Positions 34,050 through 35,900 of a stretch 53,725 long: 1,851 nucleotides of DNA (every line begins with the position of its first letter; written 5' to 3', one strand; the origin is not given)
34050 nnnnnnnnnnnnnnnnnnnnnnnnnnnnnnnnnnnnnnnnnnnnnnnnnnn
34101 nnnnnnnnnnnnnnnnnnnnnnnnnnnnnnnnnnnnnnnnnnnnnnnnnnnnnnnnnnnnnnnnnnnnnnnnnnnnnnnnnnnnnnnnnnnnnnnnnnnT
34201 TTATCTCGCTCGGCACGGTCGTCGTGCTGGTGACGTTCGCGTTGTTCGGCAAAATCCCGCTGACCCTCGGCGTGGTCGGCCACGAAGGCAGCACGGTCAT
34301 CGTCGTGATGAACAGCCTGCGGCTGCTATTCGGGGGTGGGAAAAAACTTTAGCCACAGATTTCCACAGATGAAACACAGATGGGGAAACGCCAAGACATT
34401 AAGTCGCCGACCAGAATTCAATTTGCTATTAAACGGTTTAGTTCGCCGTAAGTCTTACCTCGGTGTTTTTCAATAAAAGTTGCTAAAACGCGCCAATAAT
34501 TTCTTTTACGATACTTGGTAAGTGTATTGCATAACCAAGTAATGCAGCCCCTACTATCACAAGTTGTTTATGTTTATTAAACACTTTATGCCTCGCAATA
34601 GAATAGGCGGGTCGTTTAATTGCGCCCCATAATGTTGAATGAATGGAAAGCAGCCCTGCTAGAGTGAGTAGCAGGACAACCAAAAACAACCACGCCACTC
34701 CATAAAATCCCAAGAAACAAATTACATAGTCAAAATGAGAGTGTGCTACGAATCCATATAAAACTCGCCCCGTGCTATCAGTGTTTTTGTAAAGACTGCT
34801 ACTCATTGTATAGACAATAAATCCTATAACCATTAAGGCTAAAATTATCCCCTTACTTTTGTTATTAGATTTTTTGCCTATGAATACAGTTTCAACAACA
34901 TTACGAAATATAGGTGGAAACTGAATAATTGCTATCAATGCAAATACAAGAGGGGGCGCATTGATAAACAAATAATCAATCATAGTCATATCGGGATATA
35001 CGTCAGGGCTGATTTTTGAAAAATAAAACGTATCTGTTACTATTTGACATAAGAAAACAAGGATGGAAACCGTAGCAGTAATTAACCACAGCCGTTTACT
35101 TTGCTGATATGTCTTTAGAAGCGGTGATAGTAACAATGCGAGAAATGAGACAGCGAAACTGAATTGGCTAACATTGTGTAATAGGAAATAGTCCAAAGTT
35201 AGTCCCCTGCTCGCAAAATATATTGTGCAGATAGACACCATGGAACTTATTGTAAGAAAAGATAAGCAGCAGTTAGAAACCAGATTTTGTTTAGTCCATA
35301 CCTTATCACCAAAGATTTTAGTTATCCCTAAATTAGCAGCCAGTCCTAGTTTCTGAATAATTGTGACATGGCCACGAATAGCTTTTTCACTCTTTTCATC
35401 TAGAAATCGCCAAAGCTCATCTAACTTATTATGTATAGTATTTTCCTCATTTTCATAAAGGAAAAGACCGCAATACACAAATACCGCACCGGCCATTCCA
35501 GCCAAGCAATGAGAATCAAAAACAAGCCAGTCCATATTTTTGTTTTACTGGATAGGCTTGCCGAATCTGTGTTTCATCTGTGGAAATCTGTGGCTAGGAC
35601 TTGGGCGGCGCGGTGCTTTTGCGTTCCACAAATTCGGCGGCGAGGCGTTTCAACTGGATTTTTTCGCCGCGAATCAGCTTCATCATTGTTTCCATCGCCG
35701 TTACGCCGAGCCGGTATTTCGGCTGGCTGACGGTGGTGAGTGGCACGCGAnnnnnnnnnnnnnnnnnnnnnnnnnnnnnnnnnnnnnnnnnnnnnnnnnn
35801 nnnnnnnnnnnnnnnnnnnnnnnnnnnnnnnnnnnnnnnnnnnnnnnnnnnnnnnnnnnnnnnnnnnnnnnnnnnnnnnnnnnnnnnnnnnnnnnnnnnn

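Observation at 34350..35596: Cassette D: perfect 30-bp TIRs and TA duplication place an orphan membrane protein exactly on the shared stop codons of two convergent genes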

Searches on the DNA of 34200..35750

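Call 59: search_rna_families(source=window, start=34200, end=35750, threshold=evalue, max_evalue=1)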
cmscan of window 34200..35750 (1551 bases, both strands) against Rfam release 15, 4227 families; matches with E-value up to 1: 0.
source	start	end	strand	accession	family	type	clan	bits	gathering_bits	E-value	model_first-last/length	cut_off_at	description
